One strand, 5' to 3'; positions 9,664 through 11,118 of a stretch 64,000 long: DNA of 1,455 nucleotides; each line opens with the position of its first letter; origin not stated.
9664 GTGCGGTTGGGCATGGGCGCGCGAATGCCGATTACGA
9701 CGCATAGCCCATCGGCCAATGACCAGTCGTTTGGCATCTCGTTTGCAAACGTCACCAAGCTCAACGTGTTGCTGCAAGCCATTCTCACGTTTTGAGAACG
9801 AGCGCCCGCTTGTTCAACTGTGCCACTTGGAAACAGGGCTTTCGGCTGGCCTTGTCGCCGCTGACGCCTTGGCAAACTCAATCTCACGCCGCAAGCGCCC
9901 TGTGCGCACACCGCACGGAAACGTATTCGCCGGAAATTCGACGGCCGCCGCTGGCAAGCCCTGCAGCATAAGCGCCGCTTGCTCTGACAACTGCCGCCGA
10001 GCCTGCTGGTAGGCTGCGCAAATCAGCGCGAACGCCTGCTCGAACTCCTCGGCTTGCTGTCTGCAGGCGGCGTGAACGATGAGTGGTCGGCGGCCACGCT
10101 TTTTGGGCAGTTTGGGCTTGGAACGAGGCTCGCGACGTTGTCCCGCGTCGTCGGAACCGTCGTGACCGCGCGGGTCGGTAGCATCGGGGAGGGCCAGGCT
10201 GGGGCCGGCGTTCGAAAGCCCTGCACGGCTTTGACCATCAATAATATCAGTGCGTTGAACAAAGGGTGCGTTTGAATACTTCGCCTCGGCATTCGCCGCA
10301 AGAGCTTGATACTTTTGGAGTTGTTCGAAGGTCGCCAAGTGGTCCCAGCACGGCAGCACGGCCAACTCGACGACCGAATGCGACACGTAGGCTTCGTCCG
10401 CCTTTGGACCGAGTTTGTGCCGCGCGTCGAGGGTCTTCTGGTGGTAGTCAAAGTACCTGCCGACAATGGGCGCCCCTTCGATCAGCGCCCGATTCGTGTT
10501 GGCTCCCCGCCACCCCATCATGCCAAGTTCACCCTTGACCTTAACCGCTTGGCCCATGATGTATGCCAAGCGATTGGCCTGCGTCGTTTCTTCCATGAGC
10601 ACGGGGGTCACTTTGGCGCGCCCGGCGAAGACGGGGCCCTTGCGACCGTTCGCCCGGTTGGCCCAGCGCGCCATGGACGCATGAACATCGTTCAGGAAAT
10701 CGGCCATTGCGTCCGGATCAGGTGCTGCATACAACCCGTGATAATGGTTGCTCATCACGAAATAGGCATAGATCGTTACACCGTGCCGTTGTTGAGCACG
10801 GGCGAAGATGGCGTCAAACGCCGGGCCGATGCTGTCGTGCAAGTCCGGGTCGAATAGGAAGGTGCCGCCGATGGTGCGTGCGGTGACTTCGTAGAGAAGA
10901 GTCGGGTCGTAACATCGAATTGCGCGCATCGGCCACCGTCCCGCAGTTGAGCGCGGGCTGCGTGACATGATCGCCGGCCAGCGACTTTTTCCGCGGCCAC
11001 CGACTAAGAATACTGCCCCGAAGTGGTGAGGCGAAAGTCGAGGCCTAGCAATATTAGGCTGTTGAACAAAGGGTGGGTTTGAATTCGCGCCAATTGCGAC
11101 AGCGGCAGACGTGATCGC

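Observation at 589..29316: Dispersed 21-nt core repeat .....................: 11 copies in 30 kb, nearly all at gene ends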

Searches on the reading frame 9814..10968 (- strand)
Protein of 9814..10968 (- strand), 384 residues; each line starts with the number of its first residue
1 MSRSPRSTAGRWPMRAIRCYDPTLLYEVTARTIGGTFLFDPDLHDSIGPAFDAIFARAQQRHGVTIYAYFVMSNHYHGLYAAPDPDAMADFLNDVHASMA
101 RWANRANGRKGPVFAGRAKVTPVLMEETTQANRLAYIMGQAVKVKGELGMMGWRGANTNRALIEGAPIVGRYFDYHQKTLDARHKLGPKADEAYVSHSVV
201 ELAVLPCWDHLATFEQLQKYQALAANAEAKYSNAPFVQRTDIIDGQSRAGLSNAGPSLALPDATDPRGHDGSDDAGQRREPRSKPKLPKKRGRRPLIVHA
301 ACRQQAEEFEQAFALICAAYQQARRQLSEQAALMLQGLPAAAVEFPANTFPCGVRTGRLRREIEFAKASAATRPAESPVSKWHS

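Call 9: search_protein_families(library=pfam, proteins=[window:9814-10968:-])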
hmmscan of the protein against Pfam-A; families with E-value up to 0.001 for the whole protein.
window:9814-10968:- (384 aa): 1 family
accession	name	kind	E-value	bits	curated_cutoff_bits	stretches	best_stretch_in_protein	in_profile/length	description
PF01797.21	Y1_Tnp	-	0.00064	20.3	23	0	45-106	22-83/121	Transposase IS200 like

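Call 17: find_homologous_proteins(query=window:9814-10929:-)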
Query window:9814-10929:- (371 aa): 24 proteins with E <= 0.001 among 5590 candidates.
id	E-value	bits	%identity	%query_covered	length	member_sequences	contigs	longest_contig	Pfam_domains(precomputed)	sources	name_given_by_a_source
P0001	2.1e-250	848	100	100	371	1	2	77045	-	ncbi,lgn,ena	-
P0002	2.0e-98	348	48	94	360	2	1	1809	-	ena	-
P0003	4.4e-91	324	45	95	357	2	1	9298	-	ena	-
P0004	4.9e-88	314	44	95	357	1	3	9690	-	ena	-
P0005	4.9e-88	314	47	94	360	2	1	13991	-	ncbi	-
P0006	5.1e-87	311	48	93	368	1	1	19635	-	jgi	-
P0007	1.2e-85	306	48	94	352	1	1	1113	PF01797.22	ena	-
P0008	1.1e-84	303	47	94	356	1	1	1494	-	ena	-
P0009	2.2e-84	302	46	94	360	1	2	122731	-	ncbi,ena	-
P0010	1.3e-83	299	46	93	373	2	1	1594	-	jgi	-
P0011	2.5e-83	298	42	94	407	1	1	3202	-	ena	-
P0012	3.1e-83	298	46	93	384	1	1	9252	-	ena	-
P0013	1.0e-82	296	46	93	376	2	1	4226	-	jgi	-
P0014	2.9e-81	292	43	95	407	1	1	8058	-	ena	-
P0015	1.5e-79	286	45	94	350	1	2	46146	-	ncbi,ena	-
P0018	1.1e-78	283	43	94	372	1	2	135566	-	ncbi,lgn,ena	-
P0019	4.2e-77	278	41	95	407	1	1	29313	-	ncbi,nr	ncbi:MAG: hypothetical protein EXR77_08945 [Myxococcales bacterium]|nr:hypothetical protein [Myxococ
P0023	4.4e-52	196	41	91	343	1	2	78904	-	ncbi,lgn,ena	-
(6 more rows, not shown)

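Call 19: find_encoding_contigs(protein=P0009, flank=10000, max_places=3)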
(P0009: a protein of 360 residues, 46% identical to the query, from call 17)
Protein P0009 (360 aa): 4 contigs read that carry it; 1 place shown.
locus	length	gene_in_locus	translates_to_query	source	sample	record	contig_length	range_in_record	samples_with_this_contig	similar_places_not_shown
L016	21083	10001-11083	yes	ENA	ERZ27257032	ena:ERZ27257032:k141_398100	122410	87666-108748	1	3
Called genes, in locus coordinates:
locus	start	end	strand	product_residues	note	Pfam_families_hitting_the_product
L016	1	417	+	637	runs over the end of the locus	-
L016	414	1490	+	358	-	-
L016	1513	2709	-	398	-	-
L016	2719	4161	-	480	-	PF07884:VKOR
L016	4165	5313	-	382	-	PF00069:Pkinase, PF01636:APH (faint), PF07714:PK_Tyr_Ser-Thr, PF06293:Kdo (weak)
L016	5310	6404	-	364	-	-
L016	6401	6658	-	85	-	-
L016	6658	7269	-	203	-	-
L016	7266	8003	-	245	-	-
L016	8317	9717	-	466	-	-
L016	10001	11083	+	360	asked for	-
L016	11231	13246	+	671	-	PF05649:Peptidase_M13_N, PF01431:Peptidase_M13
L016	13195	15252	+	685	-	-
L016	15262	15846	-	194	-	-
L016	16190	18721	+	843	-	PF00526:Dicty_CTDC (weak)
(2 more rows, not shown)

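Call 20: find_encoding_contigs(protein=P0018, flank=10000, max_places=3)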
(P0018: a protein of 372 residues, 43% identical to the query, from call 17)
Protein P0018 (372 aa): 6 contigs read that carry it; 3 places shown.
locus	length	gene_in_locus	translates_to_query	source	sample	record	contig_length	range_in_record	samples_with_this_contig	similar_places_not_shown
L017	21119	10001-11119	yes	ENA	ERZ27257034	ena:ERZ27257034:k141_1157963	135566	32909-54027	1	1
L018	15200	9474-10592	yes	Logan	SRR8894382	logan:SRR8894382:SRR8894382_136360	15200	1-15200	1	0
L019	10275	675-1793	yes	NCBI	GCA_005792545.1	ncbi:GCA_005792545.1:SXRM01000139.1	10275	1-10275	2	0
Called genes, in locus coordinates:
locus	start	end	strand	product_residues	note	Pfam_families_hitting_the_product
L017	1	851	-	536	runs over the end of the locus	PF17391:Urocanase_N, PF01175:Urocanase, PF17392:Urocanase_C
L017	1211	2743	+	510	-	-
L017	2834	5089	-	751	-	PF00512:HisKA, PF02518:HATPase_c, PF00072:Response_reg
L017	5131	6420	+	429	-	PF02550:AcetylCoA_hydro, PF13336:AcetylCoA_hyd_C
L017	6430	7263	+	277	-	-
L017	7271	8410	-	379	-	PF00696:AA_kinase, PF01472:PUA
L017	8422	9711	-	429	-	PF00275:EPSP_synthase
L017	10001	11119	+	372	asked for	-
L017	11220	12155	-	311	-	PF01656:CbiA, PF02374:ArsA_ATPase (weak), PF06564:CBP_BcsQ (weak), PF09140:MipZ, PF10609:ParA, PF13614:AAA_31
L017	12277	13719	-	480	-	-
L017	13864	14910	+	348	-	-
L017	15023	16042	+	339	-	PF04321:RmlD_sub_bind, PF05368:NmrA (weak), PF01073:3Beta_HSD, PF01370:Epimerase, PF02719:Polysacc_synt_2, PF07993:NAD_binding_4, PF13460:NAD_binding_10, PF16363:GDP_Man_Dehyd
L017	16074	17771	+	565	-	PF02369:Big_1 (faint), PF13620:CarboxypepD_reg (faint)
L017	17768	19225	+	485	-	PF14258:DUF4350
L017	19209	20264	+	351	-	PF20030:bpMoxR, PF05496:RuvB_N (weak), PF00004:AAA (weak), PF07726:AAA_3, PF07728:AAA_5, PF17863:AAA_lid_2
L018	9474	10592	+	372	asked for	-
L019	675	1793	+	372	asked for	-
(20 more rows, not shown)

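Call 35: search_solved_structures(query=A1, max_evalue=1, show_alignments=2)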
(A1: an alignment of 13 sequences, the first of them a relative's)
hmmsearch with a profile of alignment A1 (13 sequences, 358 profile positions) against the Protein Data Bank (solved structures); distinct sequences matched with E-value up to 1: 1.
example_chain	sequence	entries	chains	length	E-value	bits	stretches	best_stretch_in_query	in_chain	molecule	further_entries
7jrq_A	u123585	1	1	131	0.52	12.9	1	266-329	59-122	MPP1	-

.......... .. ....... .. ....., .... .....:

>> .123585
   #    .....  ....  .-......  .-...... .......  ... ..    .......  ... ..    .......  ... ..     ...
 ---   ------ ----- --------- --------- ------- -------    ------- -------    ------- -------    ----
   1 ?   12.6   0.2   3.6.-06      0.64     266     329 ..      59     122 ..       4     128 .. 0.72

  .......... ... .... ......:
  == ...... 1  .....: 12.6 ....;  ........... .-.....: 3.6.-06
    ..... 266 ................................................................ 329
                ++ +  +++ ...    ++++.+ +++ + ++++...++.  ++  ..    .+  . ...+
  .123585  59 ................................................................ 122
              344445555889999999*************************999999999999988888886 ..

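Call 36: search_protein_families(library=ncbifam, proteins=[P0001, P0009, P0018, P0019], max_evalue=1)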
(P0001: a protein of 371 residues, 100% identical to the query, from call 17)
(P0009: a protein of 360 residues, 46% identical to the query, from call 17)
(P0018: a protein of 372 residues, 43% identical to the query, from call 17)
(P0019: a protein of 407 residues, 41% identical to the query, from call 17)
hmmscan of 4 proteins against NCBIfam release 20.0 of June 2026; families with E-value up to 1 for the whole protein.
P0001 (371 aa): 2 families
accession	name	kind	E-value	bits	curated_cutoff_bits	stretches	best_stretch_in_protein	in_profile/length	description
NF047646.1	REP_Tyr_transpos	equivalog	3e-06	27.2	80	1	5-130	4-133/146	REP-associated tyrosine transposase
TIGR03741.1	PRTRC_E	subfamily_domain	0.036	14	37.95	1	281-328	45-88/106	PRTRC system protein E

P0009 (360 aa): 1 family
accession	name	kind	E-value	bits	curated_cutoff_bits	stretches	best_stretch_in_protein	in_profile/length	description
NF047646.1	REP_Tyr_transpos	equivalog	0.0013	18.6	80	1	36-140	33-144/146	REP-associated tyrosine transposase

P0018 (372 aa): 1 family
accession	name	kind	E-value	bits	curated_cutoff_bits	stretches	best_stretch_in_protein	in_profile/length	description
NF047646.1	REP_Tyr_transpos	equivalog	0.0037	17.1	80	1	37-131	34-135/146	REP-associated tyrosine transposase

P0019 (407 aa): 1 family
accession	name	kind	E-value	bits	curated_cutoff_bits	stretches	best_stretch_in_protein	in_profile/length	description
NF047646.1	REP_Tyr_transpos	equivalog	1.2e-06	28.5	80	1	31-131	27-134/146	REP-associated tyrosine transposase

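Call 37: search_protein_families(library=pfam, alignment_id=A1, max_evalue=0.1)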
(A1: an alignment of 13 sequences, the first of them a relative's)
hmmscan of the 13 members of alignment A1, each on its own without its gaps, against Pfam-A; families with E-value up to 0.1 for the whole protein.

A. member 1, P0001 (371 aa): 1 family
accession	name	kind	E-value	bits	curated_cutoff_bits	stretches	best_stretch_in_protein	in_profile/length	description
PF01797.21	Y1_Tnp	-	0.00061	20.4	23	1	32-93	22-83/121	Transposase IS200 like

B. families by the number of members that match (of 13 scanned): 4 families
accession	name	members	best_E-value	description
PF01797.21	Y1_Tnp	9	0.00014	Transposase IS200 like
PF23002.2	PIN-like_DDX60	1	0.0044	ATP-dependent RNA helicase DDX60, PIN-like domain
PF20492.3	ERM_helical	1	0.01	Ezrin/radixin/moesin, alpha-helical domain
PF10615.14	DUF2470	1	0.098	Domain of unknown function (DUF2470)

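Call 40: find_encoding_contigs(protein=P0015, flank=10000, max_places=1)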
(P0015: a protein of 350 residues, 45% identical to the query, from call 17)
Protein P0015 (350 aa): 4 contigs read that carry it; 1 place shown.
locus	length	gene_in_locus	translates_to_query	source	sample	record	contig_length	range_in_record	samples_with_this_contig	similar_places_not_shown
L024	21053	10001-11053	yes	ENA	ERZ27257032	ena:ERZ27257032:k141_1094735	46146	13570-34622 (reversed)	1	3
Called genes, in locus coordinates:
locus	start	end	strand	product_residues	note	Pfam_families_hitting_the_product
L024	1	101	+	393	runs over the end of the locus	-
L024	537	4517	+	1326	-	PF00526:Dicty_CTDC (weak)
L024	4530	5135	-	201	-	PF00037:Fer4 (faint), PF12797:Fer4_2 (faint), PF12837:Fer4_6 (faint), PF13237:Fer4_10 (faint), PF12838:Fer4_7 (weak), PF13247:Fer4_11, PF12838:Fer4_7 (weak), PF13187:Fer4_9 (weak), +3 more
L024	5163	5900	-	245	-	PF01568:Molydop_binding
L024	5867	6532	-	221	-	PF00384:Molybdopterin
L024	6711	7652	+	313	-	PF12974:Phosphonate-bd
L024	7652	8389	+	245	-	PF00512:HisKA, PF02518:HATPase_c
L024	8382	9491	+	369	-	PF00072:Response_reg, PF00158:Sigma54_activat, PF14532:Sigma54_activ_2, PF07728:AAA_5, PF25601:AAA_lid_14 (weak)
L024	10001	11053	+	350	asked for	-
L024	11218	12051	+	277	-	-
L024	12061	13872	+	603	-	PF00890:FAD_binding_2, PF01266:DAO (faint), PF03486:HI0933_like (faint), PF07992:Pyr_redox_2 (weak), PF02910:Succ_DH_flav_C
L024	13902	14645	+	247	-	PF13085:Fer2_3, PF13183:Fer4_8, PF13534:Fer4_17 (weak)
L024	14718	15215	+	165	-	-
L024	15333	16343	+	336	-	PF01569:PAP2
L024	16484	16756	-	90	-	-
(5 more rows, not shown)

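Call 41: find_encoding_contigs(protein=P0023, flank=10000, max_places=1)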
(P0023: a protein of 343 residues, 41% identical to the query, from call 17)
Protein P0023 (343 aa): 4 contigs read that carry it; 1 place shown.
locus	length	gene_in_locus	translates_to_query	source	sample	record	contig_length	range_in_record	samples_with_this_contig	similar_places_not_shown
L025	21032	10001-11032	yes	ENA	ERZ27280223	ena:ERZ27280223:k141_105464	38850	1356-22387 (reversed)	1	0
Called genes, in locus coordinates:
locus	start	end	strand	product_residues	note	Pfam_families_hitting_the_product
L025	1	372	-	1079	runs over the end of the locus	-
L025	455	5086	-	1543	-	PF00526:Dicty_CTDC (weak)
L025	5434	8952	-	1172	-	PF00526:Dicty_CTDC (weak), PF13948:DUF4215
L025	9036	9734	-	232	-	PF00535:Glycos_transf_2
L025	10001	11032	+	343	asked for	-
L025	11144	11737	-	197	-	PF00583:Acetyltransf_1, PF13673:Acetyltransf_10 (weak), PF13508:Acetyltransf_7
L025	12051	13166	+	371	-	PF01266:DAO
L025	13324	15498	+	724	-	PF01839:FG-GAP (faint), PF13517:FG-GAP_3, PF07593:UnbV_ASPIC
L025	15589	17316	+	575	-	PF01410:COLFI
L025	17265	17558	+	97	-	-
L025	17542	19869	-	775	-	PF09586:YfhO (weak)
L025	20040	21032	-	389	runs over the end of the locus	PF01695:IstB_IS21 (faint), PF02374:ArsA_ATPase, PF10609:ParA (faint), PF13614:AAA_31, PF01656:CbiA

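Call 45: predict_structure(alignment_id=A1)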
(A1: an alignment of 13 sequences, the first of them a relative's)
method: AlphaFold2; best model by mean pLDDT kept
length: 371 residues; sequences in the alignment: 13
mean_pLDDT: 74.6   pTM: 0.70
mean pLDDT of the five models: 74.6, 74.1, 74.0, 71.7, 70.1
residues with pLDDT >= 90: 136; 70-90: 99; 50-70: 71; < 50: 65
segments of 3 or more residues with pLDDT < 50: 228-269, 341-347, 360-371
pLDDT, mean of each block of 10 residues (from residue 1): 75 84 69 88 95 93 91 89 84 73 78 95 88 73 92 86 61 65 86 96 96 85 50 35 29 30 41 54 87 92 90 92 93 77 49 58 41 36
secondary structure, 60 per line:
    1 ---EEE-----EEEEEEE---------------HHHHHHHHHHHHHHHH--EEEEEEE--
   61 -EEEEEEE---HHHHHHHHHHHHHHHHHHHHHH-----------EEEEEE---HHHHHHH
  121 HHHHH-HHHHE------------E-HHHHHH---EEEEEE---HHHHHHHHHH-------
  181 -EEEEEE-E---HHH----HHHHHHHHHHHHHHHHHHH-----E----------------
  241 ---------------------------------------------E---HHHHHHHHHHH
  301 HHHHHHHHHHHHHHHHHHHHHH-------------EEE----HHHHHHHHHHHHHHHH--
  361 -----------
elements in order: E4-6 E12-18 H34-49 E52-58 E62-68 H72-93 E105-110 H114-125 H127-130 H146-151 E155-160 H164-173 E182-187 H200-218 H290-322 E336-338 H343-358

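Call 46: search_protein_representatives(alignment_id=A1)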
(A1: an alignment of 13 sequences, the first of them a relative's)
Query: 13 sequences, 358 profile positions. Proteins with E-value up to 0.001 (for the whole library): 5644; up to 1e-10: 1185; up to 1e-30: 194. The best 150 are listed.
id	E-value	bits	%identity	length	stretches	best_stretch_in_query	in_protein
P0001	1.1e-153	528.3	-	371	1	1-356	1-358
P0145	4.0e-148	510.0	-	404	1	2-353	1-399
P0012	3.8e-145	500.3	-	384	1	1-349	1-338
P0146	1.4e-143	495.2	-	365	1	2-355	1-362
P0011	7.2e-130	450.0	-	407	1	2-351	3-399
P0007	3.8e-127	441.0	-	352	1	1-351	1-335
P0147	4.9e-124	430.8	-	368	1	3-348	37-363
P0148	2.0e-109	382.7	-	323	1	1-248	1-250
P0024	3.4e-90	319.5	-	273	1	52-344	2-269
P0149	2.0e-80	287.3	-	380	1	5-347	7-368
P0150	3.0e-77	276.9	-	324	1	3-335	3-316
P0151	1.9e-73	264.4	-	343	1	4-339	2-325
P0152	3.0e-72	260.4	-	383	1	6-355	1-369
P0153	1.0e-67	245.6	-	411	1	5-335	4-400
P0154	1.5e-67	245.0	-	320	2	5-215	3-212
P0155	2.5e-66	241.0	-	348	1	3-341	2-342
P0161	2.9e-59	217.7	-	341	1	1-340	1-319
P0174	4.7e-45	171.0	-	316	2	2-217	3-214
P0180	1.7e-44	169.2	-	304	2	4-215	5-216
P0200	6.0e-39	150.9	-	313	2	13-221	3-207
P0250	2.3e-34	135.8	-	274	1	4-213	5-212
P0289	1.3e-32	130.0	-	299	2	5-213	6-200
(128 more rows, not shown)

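Call 48: fold_search(model_id=the predicted structure, library=pdb)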
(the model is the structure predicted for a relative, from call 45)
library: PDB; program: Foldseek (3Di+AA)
matches with E <= 10: 1286; with E <= 0.001: 8
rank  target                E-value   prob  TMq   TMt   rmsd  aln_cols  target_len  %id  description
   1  2xo6_D                2.0e-04  1.00  0.23  0.58   6.3       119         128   16  DEINOCOCCUS RADIODURANS ISDRA2 TRANSPOSASE Y132F MUTANT COMPLEXED WITH LEFT END RECOGNITION AND CLEAVAGE SITE (released 2010-10-13)
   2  2xm3_A                3.2e-04  1.00  0.23  0.59   5.5       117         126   16  Deinococcus radiodurans ISDra2 Transposase Left end DNA complex (released 2010-10-13)
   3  2xqc_D                3.9e-04  1.00  0.23  0.57   7.8       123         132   18  DEINOCOCCUS RADIODURANS ISDRA2 TRANSPOSASE COMPLEXED WITH LEFT END RECOGNITION AND CLEAVAGE SITE AND ZN (released 2010-10-13)
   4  2xm3_C                5.2e-04  1.00  0.22  0.57   5.6       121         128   17  Deinococcus radiodurans ISDra2 Transposase Left end DNA complex (released 2010-10-13)
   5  2xo6_A                5.2e-04  1.00  0.22  0.54   6.6       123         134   17  DEINOCOCCUS RADIODURANS ISDRA2 TRANSPOSASE Y132F MUTANT COMPLEXED WITH LEFT END RECOGNITION AND CLEAVAGE SITE (released 2010-10-13)
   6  4er8_A                6.6e-04  1.00  0.30  0.61   4.7       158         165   15  Structure of the REP associates tyrosine transposase bound to a REP hairpin (released 2012-08-15)
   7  2fyx_A                7.4e-04  1.00  0.22  0.54   5.8       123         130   20  Crystal structure of a putative transposase (dr_0177) from deinococcus radiodurans r1 at 1.90 A resolution (released 2006-02-21)
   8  2xma_B                9.4e-04  1.00  0.23  0.55   6.3       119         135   16  DEINOCOCCUS RADIODURANS ISDRA2 TRANSPOSASE RIGHT END DNA COMPLEX (released 2010-10-13)
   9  2xma_E                1.4e-03  1.00  0.23  0.54   6.4       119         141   16  DEINOCOCCUS RADIODURANS ISDRA2 TRANSPOSASE RIGHT END DNA COMPLEX (released 2010-10-13)
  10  2f4f_A                1.5e-03  1.00  0.22  0.54  11.1       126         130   17  Crystal structure of IS200 transposase (released 2005-12-13)
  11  2xm3_D                1.7e-03  1.00  0.23  0.58   5.6       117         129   16  Deinococcus radiodurans ISDra2 Transposase Left end DNA complex (released 2010-10-13)
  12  2xma_A                2.1e-03  1.00  0.23  0.54   6.3       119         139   16  DEINOCOCCUS RADIODURANS ISDRA2 TRANSPOSASE RIGHT END DNA COMPLEX (released 2010-10-13)
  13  2ec2_D                2.1e-03  0.99  0.20  0.49   8.2       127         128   10  Crystal structure of transposase from Sulfolobus tokodaii (released 2007-02-27)
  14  2a6o_A                2.4e-03  1.00  0.22  0.48   8.9       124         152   13  Crystal Structure of the ISHp608 Transposase in Complex with Stem-loop DNA (released 2005-10-25)
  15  2vju_B                2.9e-03  1.00  0.22  0.54   6.5       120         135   12  Crystal structure of the IS608 transposase in complex with the complete Right end 35-mer DNA and manganese (released 2008-02-19)
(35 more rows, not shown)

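Call 60: find_encoding_contigs(protein=P0019, flank=10000, max_places=2)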
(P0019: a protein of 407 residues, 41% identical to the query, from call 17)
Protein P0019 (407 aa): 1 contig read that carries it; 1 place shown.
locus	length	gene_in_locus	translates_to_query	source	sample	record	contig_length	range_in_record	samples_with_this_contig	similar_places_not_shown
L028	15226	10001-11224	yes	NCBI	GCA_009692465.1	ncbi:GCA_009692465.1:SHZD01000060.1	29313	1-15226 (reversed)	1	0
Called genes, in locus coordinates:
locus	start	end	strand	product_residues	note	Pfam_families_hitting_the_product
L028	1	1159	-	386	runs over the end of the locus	-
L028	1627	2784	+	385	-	-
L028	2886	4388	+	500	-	-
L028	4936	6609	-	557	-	-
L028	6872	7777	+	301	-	-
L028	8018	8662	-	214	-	PF13302:Acetyltransf_3, PF00583:Acetyltransf_1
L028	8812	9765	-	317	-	PF02900:LigB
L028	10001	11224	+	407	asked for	-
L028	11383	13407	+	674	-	PF01483:P_proprotein (weak), PF13948:DUF4215 (weak)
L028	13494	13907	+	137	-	-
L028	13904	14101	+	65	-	-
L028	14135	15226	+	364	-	PF00211:Guanylate_cyc (weak), PF13191:AAA_16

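Call 64: search_dna_similar(query=P0001, collection=plasmids, mode=protein, max_evalue=0.00001, max_rows=15)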
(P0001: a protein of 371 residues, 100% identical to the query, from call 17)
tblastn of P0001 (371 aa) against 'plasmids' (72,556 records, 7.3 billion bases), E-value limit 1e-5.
No match.
